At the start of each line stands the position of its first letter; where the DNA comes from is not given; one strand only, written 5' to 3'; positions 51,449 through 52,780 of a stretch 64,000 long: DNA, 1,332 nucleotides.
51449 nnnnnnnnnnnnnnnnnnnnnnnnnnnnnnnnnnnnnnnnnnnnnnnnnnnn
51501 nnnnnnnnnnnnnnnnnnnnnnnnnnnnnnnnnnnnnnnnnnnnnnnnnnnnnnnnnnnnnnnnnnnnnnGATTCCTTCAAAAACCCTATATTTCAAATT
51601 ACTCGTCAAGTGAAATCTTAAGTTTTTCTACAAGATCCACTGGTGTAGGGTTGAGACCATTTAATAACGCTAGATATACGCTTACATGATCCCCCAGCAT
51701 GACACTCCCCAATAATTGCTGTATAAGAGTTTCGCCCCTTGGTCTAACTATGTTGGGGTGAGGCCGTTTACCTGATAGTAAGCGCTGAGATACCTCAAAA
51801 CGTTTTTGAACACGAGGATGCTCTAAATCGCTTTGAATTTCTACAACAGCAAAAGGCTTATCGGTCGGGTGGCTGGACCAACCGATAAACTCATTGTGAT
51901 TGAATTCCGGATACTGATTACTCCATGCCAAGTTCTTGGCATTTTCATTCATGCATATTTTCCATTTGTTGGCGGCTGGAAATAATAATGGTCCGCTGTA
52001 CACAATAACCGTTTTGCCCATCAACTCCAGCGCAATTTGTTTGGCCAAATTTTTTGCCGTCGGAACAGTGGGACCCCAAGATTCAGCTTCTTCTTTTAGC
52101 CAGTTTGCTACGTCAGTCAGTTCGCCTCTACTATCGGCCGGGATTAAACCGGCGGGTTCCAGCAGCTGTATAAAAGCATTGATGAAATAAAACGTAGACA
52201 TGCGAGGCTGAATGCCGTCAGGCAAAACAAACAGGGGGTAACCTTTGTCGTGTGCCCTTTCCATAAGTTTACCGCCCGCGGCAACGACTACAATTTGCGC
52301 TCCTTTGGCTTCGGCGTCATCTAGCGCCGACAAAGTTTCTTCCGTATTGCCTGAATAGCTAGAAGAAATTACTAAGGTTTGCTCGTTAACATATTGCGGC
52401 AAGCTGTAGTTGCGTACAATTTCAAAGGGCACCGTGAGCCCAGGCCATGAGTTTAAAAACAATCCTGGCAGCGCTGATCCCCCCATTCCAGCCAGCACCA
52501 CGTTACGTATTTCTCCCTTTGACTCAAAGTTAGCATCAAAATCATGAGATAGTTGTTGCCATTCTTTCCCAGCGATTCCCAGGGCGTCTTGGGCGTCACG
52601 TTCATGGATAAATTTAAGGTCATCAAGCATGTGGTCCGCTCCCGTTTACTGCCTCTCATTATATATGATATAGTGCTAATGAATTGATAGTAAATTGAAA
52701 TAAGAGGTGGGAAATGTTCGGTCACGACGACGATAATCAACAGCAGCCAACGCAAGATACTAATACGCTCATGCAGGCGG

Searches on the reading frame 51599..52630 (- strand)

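Call 85: search_protein_families(library=pfam, proteins=[window:51599-52630:-], max_evalue=0.01)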
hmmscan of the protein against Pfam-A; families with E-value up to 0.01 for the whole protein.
window:51599-52630:- (343 aa): 2 families
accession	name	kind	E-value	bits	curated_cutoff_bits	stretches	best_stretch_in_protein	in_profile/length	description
PF10432.14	bact-PGI_C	-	2e-41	141.9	24.5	1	193-339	2-149/151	Bacterial phospho-glucose isomerase C-terminal SIS domain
PF01380.27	SIS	-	0.00037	20.7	25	1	43-117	7-87/131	SIS domain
